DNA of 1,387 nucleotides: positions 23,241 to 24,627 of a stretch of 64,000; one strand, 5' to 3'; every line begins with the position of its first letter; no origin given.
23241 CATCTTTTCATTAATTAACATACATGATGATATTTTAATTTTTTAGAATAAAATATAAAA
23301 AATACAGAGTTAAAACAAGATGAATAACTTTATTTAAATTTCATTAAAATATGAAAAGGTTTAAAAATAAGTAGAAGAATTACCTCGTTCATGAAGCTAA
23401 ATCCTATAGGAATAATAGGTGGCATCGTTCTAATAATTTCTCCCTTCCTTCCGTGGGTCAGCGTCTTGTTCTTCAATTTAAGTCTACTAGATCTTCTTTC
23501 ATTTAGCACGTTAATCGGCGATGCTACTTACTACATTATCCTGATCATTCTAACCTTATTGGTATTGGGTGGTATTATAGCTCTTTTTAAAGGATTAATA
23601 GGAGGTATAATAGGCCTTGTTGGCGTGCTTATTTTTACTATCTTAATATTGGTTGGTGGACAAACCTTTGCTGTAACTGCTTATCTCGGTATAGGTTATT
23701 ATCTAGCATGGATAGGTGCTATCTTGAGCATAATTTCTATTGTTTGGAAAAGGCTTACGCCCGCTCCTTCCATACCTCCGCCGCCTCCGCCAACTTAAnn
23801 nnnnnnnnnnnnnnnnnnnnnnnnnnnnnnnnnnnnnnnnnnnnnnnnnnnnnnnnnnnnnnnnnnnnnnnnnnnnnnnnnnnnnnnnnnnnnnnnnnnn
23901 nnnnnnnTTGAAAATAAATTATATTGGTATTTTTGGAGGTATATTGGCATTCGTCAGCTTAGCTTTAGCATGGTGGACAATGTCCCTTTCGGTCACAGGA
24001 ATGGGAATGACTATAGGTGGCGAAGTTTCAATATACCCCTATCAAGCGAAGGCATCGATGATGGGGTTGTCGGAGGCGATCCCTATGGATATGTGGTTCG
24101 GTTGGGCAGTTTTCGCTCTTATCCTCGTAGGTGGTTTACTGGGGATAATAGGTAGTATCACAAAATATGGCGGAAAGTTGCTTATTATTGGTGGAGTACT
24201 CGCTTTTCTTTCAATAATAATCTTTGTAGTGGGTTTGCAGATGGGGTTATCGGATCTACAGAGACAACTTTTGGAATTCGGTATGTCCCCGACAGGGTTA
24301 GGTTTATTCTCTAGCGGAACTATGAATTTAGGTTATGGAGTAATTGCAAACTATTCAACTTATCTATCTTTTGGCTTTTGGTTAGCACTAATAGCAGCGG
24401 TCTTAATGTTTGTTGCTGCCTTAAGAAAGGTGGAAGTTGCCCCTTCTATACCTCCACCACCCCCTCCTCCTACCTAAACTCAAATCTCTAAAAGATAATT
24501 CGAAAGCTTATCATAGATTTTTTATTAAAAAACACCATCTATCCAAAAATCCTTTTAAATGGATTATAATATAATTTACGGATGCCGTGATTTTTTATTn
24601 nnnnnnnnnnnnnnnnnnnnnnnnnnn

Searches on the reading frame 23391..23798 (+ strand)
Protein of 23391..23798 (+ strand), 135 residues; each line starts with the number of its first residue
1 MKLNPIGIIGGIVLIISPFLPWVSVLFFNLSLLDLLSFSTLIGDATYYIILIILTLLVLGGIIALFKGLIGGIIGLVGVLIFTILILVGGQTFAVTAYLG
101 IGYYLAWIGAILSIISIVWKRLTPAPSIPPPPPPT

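Call 4: search_protein_families(library=pfam, proteins=[window:23391-23798:+], max_evalue=1)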
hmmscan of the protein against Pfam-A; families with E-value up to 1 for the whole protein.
window:23391-23798:+ (135 aa): 2 families
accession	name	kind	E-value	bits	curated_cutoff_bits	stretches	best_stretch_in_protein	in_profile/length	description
PF11298.13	DUF3099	-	0.51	11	23.2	1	8-29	44-65/72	Protein of unknown function (DUF3099)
PF09925.14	DUF2157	-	0.99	9.5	32.4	0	43-114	62-136/146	Predicted membrane protein (DUF2157)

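Call 5: search_protein_families(library=ncbifam, proteins=[window:23391-23798:+], max_evalue=1)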
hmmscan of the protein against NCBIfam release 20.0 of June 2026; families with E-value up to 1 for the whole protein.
window:23391-23798:+ (135 aa): 1 family
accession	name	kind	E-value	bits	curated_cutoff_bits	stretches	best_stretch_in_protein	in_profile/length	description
NF047839.1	PspM_Rv2743c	equivalog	0.27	11.1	80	1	74-133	23-81/220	phage shock envelope stress response protein PspM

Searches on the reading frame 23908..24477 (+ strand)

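Call 4: search_protein_families(library=pfam, proteins=[window:23908-24477:+], max_evalue=1)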
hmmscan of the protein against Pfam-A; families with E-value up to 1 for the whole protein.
window:23908-24477:+ (189 aa): 3 families
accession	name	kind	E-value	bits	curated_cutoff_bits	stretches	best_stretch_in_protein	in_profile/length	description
PF20589.3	DUF6790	-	0.0041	17.4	27.1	1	137-170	77-110/158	Family of unknown function (DUF6790)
PF13273.12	DUF4064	-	0.034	14.8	32.1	1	91-172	8-79/102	Protein of unknown function (DUF4064)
PF09534.15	Trp_oprn_chp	-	0.17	12.2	29.6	0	79-172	55-134/180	Tryptophan-associated transmembrane protein (Trp_oprn_chp)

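Call 5: search_protein_families(library=ncbifam, proteins=[window:23908-24477:+], max_evalue=1)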
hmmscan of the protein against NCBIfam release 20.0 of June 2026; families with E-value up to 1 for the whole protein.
window:23908-24477:+ (189 aa): 0 families
